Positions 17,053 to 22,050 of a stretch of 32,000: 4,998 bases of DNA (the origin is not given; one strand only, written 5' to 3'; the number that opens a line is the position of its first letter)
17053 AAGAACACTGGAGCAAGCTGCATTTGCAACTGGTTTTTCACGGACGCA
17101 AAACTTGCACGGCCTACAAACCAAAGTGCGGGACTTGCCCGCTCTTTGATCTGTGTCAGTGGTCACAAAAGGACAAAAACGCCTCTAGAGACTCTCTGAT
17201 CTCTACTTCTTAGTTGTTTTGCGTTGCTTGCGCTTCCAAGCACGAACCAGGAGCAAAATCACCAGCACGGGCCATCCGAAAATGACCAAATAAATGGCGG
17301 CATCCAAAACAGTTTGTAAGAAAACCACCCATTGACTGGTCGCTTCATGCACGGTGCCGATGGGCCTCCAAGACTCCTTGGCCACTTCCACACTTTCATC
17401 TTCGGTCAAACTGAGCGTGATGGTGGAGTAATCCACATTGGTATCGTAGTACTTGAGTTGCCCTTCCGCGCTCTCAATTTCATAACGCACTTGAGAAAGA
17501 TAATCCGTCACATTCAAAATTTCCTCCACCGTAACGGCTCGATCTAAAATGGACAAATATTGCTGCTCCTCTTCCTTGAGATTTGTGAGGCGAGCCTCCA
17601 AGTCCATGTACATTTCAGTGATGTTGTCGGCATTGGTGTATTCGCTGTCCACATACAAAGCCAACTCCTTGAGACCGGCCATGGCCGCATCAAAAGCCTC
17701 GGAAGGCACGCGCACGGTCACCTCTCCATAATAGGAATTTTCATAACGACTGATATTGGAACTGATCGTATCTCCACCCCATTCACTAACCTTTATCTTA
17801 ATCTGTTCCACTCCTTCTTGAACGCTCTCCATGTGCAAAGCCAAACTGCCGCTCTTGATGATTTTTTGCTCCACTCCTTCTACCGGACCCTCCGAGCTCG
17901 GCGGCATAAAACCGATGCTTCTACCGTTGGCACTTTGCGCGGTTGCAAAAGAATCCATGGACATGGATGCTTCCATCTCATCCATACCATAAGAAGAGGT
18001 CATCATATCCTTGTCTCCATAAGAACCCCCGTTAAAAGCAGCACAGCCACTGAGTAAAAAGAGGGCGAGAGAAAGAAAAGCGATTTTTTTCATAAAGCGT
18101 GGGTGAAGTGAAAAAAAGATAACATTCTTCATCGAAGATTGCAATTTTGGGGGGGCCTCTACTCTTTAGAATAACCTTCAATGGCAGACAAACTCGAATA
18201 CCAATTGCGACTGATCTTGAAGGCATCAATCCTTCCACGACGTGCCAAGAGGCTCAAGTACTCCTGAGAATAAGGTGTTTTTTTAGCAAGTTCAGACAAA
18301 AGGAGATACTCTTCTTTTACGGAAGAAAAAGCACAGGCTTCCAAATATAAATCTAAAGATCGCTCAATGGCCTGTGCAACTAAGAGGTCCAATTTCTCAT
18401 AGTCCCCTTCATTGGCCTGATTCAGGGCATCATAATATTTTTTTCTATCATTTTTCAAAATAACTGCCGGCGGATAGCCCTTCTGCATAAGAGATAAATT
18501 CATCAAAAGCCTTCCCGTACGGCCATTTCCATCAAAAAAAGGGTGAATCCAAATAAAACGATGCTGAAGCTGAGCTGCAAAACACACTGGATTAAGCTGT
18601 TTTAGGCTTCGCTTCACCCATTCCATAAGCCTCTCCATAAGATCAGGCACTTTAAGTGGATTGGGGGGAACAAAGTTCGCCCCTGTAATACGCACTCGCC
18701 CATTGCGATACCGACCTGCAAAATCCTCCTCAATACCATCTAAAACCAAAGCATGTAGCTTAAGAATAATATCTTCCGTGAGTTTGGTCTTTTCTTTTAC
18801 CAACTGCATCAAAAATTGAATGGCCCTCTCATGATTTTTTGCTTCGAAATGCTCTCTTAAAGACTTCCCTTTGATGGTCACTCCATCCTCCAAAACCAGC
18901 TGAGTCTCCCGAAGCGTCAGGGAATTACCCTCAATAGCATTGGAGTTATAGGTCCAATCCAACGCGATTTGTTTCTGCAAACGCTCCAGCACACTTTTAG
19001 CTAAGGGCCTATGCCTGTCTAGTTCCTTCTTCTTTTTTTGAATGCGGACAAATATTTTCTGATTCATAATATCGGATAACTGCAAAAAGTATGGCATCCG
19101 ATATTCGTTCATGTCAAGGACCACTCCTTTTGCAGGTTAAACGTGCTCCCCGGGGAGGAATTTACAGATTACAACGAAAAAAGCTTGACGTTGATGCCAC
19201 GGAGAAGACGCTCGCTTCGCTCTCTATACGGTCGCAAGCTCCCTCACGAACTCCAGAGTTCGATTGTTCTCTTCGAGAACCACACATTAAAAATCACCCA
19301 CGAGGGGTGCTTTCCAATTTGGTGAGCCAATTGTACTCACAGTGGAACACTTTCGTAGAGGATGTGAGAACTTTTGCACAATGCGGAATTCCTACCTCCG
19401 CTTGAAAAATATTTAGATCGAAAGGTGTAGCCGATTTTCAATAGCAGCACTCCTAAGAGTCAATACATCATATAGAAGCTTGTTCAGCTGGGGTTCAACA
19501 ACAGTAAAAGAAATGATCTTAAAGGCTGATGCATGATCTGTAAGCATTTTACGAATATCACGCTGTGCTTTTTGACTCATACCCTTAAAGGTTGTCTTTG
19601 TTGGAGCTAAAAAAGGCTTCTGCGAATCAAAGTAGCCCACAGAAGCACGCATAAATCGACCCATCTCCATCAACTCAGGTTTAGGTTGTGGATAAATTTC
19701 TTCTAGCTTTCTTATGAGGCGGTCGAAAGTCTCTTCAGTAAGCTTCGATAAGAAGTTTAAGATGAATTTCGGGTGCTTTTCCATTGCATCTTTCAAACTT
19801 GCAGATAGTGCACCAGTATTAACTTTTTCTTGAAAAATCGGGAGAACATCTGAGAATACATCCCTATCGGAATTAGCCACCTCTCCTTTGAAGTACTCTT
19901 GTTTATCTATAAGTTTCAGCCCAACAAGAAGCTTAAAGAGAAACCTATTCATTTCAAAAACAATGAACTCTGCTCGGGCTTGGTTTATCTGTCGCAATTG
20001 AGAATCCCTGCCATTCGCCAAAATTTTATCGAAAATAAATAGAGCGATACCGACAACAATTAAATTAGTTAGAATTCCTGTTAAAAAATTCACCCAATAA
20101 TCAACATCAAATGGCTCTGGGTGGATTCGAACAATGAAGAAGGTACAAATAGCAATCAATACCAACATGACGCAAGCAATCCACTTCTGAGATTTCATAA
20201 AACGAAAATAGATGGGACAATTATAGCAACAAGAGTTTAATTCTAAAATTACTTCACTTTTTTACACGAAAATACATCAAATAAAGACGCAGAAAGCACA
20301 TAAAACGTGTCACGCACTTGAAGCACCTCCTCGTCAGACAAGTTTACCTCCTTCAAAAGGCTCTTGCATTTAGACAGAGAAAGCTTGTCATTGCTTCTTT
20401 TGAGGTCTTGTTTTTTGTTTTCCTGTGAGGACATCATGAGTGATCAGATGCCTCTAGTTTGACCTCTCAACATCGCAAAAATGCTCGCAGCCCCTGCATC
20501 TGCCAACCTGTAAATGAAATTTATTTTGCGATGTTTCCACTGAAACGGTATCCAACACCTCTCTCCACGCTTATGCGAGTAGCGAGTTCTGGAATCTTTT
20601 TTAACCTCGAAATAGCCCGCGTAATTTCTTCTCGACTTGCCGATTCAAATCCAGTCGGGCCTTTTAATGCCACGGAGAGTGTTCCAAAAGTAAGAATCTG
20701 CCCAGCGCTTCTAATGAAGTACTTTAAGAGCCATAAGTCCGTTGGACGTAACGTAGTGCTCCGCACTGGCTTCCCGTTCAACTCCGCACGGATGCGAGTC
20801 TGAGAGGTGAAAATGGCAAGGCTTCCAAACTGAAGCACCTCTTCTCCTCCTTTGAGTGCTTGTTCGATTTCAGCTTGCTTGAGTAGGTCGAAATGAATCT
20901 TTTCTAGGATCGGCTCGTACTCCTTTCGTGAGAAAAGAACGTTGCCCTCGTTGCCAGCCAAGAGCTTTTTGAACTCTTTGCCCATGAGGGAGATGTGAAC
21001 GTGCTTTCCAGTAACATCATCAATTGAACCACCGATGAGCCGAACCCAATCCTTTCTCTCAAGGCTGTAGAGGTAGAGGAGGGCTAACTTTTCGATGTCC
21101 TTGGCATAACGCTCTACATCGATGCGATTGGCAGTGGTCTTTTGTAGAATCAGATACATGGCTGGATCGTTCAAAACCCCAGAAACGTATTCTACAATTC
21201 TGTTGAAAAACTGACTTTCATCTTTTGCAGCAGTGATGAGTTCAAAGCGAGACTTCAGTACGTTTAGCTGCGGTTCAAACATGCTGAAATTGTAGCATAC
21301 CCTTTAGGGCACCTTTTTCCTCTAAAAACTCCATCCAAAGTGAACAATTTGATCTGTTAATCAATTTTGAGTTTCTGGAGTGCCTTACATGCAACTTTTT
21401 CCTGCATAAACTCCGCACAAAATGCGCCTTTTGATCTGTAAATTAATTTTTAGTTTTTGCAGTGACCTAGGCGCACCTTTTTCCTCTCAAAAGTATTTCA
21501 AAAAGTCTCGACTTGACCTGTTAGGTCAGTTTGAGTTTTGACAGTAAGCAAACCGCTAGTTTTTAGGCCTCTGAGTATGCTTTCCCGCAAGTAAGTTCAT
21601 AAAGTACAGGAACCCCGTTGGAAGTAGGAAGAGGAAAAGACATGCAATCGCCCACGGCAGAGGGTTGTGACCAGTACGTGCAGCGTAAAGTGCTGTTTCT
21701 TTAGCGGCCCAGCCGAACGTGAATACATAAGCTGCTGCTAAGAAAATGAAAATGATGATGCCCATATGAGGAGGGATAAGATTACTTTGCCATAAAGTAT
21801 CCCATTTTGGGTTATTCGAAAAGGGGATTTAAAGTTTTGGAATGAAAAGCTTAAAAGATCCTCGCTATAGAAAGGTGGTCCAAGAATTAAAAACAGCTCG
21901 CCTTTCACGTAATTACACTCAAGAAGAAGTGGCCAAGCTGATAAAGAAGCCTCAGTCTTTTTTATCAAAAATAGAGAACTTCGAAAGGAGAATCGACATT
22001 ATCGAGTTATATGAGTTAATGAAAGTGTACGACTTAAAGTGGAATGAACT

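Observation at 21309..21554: Three exactly phased 82-bp tandem repeats filling the gap upstream of the winged-helix gene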

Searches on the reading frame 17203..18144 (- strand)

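Call 11: search_protein_families(library=pfam, proteins=[window:17203-18144:-], max_evalue=0.01)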
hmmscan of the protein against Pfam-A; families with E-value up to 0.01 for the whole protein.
window:17203-18144:- (313 aa): 2 families
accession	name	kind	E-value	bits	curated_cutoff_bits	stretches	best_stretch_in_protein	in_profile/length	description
PF14257.11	DUF4349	-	3.3e-48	164.3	27.7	1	93-300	1-207/213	Domain of unknown function (DUF4349)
PF02050.21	FliJ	-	0.0035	18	28.4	1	181-239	16-77/123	Flagellar FliJ protein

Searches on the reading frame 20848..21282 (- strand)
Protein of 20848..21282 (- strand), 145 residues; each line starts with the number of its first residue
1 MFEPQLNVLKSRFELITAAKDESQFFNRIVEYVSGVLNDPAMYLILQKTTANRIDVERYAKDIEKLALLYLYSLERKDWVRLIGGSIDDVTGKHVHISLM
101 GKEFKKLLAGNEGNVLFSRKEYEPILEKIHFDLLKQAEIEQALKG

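Call 93: predict_structure(alignment_id=A5)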
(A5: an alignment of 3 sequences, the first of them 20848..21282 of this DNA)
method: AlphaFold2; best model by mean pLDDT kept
length: 145 residues; sequences in the alignment: 3
mean_pLDDT: 62.6   pTM: 0.56
mean pLDDT of the five models: 62.6, 44.6, 41.8, 39.3, 36.4
residues with pLDDT >= 90: 0; 70-90: 60; 50-70: 58; < 50: 27
segments of 3 or more residues with pLDDT < 50: 74-92
pLDDT, mean of each block of 10 residues (from residue 1): 69 82 73 72 69 54 61 45 35 50 52 61 75 77 69
secondary structure, 60 per line:
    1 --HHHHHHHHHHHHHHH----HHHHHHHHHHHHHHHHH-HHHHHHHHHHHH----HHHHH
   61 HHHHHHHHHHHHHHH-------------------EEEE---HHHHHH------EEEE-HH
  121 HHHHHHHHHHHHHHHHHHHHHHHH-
elements in order: H3-17 H22-38 H40-51 H56-75 E95-98 H102-107 E114-117 H119-144

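Call 96: fold_search(model_id=the predicted structure, library=pdb)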
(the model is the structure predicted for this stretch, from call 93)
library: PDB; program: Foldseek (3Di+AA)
matches with E <= 10: 161; with E <= 0.001: 0
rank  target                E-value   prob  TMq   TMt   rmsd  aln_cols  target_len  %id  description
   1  3c62_A                1.1e+00  0.20  0.24  0.31   7.3        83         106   10  Tetrameric Cytochrome cb562 (H59/D62/H63/H73/A74/H77) Assembly Stabilized by Interprotein Zinc Coordination (released 2008-05-06)
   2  3c63_A                1.3e+00  0.18  0.24  0.32   7.3        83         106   10  Tetrameric Cytochrome cb562 (K34/H59/D62/H63/H73/A74/H77) Assembly Stabilized by Interprotein Zinc Coordination (released 2008-05-06)
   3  4u9d_A                1.3e+00  0.16  0.22  0.29   7.1        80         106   10  Crystal Structure of the Zn-directed tetramer of the engineered cyt cb562 variant, AB3 (released 2015-01-14)
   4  7l7v_F                1.4e+00  0.06  0.19  0.23  15.2       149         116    8  Crystal structure of Arabidopsis NRG1.1 CC-R domain K94E/K96E/R99E/K100E/R103E/K106E/K110E mutant (released 2021-06-16)
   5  7rwu                  1.6e+00  0.16  0.25  0.32   7.4        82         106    8  Crystal structure of Ni-bound RIDC1 variant in the presence of reductant (released 2022-06-29)
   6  6ai5_A                1.7e+00  0.08  0.21  0.26   8.9        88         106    8  Disulfide-free, Zn-directed tetramer of the engineered cyt cb562 variant, C96T/A104AB3 (released 2019-09-11)
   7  8sji_B                1.8e+00  0.09  0.21  0.27   8.6        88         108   10  Apo Structure of Computationally Designed Homotrimer TP1 (released 2023-07-05)
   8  1qq3                  1.9e+00  0.14  0.23  0.30   6.7        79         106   11  THE SOLUTION STRUCTURE OF THE HEME BINDING VARIANT ARG98CYS OF OXIDIZED ESCHERICHIA COLI CYTOCHROME B562 (released 2000-05-24)
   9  3qvy_A                1.9e+00  0.13  0.23  0.29   7.0        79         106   10  Crystal structure of the Zn-RIDC1 complex stabilized by BMOE crosslinks (released 2011-06-22)
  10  8sjh_A                1.9e+00  0.09  0.21  0.26   8.6        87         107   10  Zn-Bound Structure of Computationally Designed Homotrimer TP1 (released 2023-07-05)
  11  5l31_C                2.0e+00  0.11  0.23  0.31  10.5        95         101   10  Crystal structure of an engineered metal-free RIDC1 variant containing five disulfide bonds. (released 2016-11-09)
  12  3iq5_A                2.1e+00  0.13  0.25  0.32   7.3        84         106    8  Crystal structure of an engineered metal-free tetrameric cytochrome cb562 complex templated by Zn-coordination (released 2010-06-16)
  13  6iiu                  2.2e+00  0.13  0.24  0.10   7.1        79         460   11  Crystal structure of the human thromboxane A2 receptor bound to ramatroban (released 2018-12-19)
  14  3hni_A                2.2e+00  0.07  0.19  0.24   8.3        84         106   10  Crystal structure of the Zn-induced tetramer of the engineered cyt cb562 variant RIDC-1 (released 2010-02-09)
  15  1m6t                  2.4e+00  0.13  0.25  0.32   7.3        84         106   10  CRYSTAL STRUCTURE OF B562RIL, A REDESIGNED FOUR HELIX BUNDLE (released 2002-11-06)
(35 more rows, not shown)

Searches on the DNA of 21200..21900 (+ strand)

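Call 12: search_dna_similar(query=window:21250-21600:+, collection=plasmids, mode=distant)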
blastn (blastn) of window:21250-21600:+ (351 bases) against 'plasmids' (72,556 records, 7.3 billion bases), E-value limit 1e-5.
No match.

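Call 13: search_dna_similar(query=window:21250-21600:+, collection=phages, mode=distant)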
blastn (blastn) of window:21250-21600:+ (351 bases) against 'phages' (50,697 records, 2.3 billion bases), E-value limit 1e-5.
No match.

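Call 49: search_rna_families(source=window, start=21200, end=21900, threshold=evalue, max_evalue=10)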
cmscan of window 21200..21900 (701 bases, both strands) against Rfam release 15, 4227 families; matches with E-value up to 10: 6.
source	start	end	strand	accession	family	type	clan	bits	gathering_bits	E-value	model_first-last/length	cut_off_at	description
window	21417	21477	-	RF02057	STnc40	Gene; sRNA;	-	17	45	4.5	1-70/70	no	Salmonella enterica sRNA STnc40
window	21227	21271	+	RF00350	snoZ152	Gene; snRNA; snoRNA; CD-box;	-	15.9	50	7.3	1-109/109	no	Small nucleolar RNA Z152/R70/R12/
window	21820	21879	-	RF02181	ST7-AS2_1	Gene; lncRNA;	-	14.5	80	2.8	1-72/72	no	ST7 antisense RNA 2 conserved region 1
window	21735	21863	+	RF03106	RT-11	Gene; sRNA;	-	13.5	143.5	3.2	1-147/147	no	RT-11 RNA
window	21749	21809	-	RF01404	PinT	Gene; sRNA;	-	13.5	60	7.5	1-76/76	no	PinT (STnc440) Hfq binding RNA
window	21749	21782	+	RF01304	sR5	Gene; snRNA; snoRNA; CD-box;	-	10.8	40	9.7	1-53/53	no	Small nucleolar RNA sR5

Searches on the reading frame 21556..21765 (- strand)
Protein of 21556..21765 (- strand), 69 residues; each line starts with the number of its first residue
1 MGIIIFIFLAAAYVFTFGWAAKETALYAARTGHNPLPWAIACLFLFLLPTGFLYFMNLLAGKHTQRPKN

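Call 11: search_protein_families(library=pfam, proteins=[window:21556-21765:-], max_evalue=0.01)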
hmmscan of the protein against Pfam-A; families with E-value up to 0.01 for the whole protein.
window:21556-21765:- (69 aa): 0 families

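Call 26: find_homologous_proteins(query=window:21556-21765:-)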
Query window:21556-21765:- (69 aa): 1 proteins with E <= 0.001 among 1 candidates.
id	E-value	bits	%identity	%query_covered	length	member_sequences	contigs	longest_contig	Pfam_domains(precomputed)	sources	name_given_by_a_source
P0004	1.2e-39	151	100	100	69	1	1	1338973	-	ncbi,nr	ncbi:hypothetical protein IPG41_02730 [Candidatus Peregrinibacteria bacterium]|nr:MAG: hypothetical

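Call 55: search_protein_families(library=phrogs, proteins=[window:21556-21765:-], max_evalue=0.01)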
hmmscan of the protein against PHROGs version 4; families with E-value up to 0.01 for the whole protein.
window:21556-21765:- (69 aa): 0 families

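Call 56: search_protein_families(library=padloc, proteins=[window:21556-21765:-], max_evalue=0.01)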
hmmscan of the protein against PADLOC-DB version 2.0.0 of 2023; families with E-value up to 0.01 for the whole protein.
window:21556-21765:- (69 aa): 0 families

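Call 65: find_related_loci(query=A4, collection=viral_contigs, flank=3000)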
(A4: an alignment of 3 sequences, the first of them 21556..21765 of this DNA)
Query A4 (69 aa) in viral_contigs; peptide patterns used: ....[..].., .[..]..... (x = any residue, [..] = any of these).
290 stretches matched a pattern, but none encodes a relative of the query by tblastn (E <= 1e-3).

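Call 66: find_homologous_proteins(query=A4, max_evalue=0.01)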
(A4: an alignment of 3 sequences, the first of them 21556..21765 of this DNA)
Query A4 (3 sequences) (69 aa, profile of the alignment): 3 proteins with E <= 0.01 among 29 candidates.
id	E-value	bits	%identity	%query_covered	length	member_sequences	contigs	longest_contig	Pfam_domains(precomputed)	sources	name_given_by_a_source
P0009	2.3e-38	148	52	96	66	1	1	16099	-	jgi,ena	-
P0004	4.4e-34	134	100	100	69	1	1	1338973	-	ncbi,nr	ncbi:hypothetical protein IPG41_02730 [Candidatus Peregrinibacteria bacterium]|nr:MAG: hypothetical 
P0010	5.8e-28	114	60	91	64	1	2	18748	-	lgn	-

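Call 67: find_encoding_contigs(protein=P0010, flank=6000)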
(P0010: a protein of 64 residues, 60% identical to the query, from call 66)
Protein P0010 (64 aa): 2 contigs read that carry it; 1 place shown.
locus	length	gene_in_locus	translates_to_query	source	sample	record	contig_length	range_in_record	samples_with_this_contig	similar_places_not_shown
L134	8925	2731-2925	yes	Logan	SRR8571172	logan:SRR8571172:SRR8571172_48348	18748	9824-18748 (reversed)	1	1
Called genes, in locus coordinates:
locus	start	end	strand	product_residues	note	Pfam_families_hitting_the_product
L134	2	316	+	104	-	?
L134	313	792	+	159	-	-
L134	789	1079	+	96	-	-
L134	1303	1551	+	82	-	-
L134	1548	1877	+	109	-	PF12961:DUF3850 (weak)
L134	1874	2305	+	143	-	-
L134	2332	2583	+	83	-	-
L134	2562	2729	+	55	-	-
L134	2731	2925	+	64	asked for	-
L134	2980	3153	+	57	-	-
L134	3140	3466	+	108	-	PF00436:SSB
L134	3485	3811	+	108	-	-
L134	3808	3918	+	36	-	-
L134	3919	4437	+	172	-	-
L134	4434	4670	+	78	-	-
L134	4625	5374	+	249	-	-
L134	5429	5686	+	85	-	-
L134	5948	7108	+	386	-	-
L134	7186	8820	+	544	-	-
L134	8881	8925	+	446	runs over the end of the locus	PF05133:SPP1_portal (weak)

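Call 72: search_protein_families(library=phrogs, proteins=[L134:4625-5374:+, L134:5429-5686:+, L134:5948-7108:+, L134:7186-8820:+, L134:3919-4437:+, L134:4434-4670:+, L134:2980-3153:+, L134:3485-3811:+], max_evalue=0.01)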
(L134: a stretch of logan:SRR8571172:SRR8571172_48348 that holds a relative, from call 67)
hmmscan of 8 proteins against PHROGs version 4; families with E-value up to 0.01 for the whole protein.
L134:4625-5374:+ (249 aa): 2 families
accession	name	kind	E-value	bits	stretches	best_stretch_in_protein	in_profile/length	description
phrog_4102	-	head and packaging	1.4e-16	62.1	1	110-212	6-120/166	terminase small subunit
phrog_309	-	head and packaging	0.006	17.6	1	108-164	127-186/319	terminase small subunit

L134:5429-5686:+ (85 aa): 0 families

L134:5948-7108:+ (386 aa): 1 family
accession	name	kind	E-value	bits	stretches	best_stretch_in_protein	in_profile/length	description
phrog_12121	-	unknown function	8.9e-05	23.5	1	179-208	117-146/165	-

L134:7186-8820:+ (544 aa): 5 families
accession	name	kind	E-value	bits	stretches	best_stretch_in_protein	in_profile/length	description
phrog_38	-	head and packaging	2.8e-28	100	1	20-389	269-572/760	terminase large subunit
phrog_38407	-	unknown function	9.8e-14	52.1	1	359-515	174-330/370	-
phrog_24361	-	head and packaging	2.1e-10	41.6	1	409-535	13-138/162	terminase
phrog_2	-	head and packaging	2.4e-07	30.9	1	41-474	267-549/807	terminase large subunit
phrog_4758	-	head and packaging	0.00031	21.1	1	19-219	15-204/243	terminase large subunit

L134:3919-4437:+ (172 aa): 0 families

L134:4434-4670:+ (78 aa): 0 families

L134:2980-3153:+ (57 aa): 0 families

L134:3485-3811:+ (108 aa): 0 families

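Call 73: search_protein_families(library=pfam, proteins=[L134:4625-5374:+, L134:5948-7108:+, L134:7186-8820:+], max_evalue=0.1)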
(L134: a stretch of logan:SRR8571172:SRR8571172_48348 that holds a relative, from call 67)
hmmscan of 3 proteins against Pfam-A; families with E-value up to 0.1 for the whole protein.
L134:4625-5374:+ (249 aa): 1 family
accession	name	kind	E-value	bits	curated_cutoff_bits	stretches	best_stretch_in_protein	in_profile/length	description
PF17212.9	Tube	-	0.079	13.3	22.3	0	161-228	101-159/169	Tail tubular protein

L134:5948-7108:+ (386 aa): 0 families

L134:7186-8820:+ (544 aa): 0 families

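Call 76: find_related_loci(query=L134:4625-5374:+, collection=viral_contigs, flank=3000)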
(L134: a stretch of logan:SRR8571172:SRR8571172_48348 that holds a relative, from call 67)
Query L134:4625-5374:+ (249 aa) in viral_contigs; peptide patterns used: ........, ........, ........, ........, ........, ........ (x = any residue, [..] = any of these).
2 stretches matched a pattern, but none encodes a relative of the query by tblastn (E <= 1e-3).

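Call 78: search_dna_similar(query=L134:4625-5374:+, collection=phages, mode=protein, max_evalue=0.001)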
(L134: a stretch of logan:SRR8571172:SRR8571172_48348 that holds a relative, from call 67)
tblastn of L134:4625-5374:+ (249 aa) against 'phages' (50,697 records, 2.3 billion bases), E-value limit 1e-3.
Records with a match: 10; places in all: 10; records where one place covers at least 80% of the query: 0.
Best place of each record, by identity: <60% 10.
By first word of the organism name: Streptococcus 10.
By host as written in the record: Streptococcus pneumoniae 43/3 1; Streptococcus pneumoniae 48/2 1; Streptococcus pneumoniae 20/4 1; Streptococcus suis ZJ20091101 1; Streptococcus suis TL13 1; Streptococcus suis NSUI002 1; Streptococcus suis D9_PRJNA65435 1; Streptococcus suis ST3 1; and 2 more.
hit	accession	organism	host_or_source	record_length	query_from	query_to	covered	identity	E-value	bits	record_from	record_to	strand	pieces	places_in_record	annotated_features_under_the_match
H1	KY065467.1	Streptococcus phage IPP26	Streptococcus pneumoniae 43/3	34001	102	210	44%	41.4%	2e-17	87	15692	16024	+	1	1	hypothetical protein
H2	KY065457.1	Streptococcus phage IPP16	Streptococcus pneumoniae 48/2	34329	102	210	44%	41.4%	3e-17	86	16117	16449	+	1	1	putative HNH endonuclease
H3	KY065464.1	Streptococcus phage IPP23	Streptococcus pneumoniae 20/4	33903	102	210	44%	41.4%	3e-17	86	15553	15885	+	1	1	hypothetical protein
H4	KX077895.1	Streptococcus phage phiZJ20091101-4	Streptococcus suis ZJ20091101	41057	106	212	43%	40.9%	1e-15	82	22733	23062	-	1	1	hypothetical protein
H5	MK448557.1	Streptococcus satellite phage Javan594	Streptococcus suis TL13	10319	114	206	37%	43.2%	6e-14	77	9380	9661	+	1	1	hypothetical protein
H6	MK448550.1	Streptococcus satellite phage Javan581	Streptococcus suis NSUI002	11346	114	206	37%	43.6%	4e-9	84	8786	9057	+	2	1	hypothetical protein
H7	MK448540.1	Streptococcus satellite phage Javan559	Streptococcus suis D9_PRJNA65435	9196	114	206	37%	43.6%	4e-9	84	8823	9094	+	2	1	hypothetical protein (x2)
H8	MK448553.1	Streptococcus satellite phage Javan588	Streptococcus suis ST3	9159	114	206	37%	43.6%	4e-9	84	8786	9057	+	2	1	hypothetical protein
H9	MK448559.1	Streptococcus satellite phage Javan596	Streptococcus suis YB51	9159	114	206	37%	43.6%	4e-9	84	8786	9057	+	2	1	hypothetical protein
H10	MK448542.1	Streptococcus satellite phage Javan560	Streptococcus suis ERR120031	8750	114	206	37%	42.1%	2e-13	75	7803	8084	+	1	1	hypothetical protein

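Call 98: find_encoding_contigs(protein=P0010, flank=10000, max_places=4)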
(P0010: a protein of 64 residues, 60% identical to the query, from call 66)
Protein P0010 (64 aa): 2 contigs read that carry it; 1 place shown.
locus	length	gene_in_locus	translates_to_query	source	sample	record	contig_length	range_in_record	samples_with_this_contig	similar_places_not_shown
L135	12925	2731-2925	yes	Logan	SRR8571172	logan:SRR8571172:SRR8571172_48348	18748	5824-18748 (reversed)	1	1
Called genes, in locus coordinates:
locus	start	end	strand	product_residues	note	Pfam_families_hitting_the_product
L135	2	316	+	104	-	?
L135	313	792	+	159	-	-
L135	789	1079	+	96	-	-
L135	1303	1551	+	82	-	-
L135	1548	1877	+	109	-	PF12961:DUF3850 (weak)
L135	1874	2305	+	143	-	-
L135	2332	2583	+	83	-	-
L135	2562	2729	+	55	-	-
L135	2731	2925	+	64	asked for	-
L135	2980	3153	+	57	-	-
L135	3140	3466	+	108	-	PF00436:SSB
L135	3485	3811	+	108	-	-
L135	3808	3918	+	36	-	-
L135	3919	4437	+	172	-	-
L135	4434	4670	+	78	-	-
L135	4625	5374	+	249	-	-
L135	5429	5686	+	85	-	-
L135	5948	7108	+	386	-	-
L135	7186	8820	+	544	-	-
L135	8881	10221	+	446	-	PF05133:SPP1_portal (weak)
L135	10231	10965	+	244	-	-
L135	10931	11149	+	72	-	-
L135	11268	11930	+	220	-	-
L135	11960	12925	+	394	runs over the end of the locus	PF17236:SU10_MCP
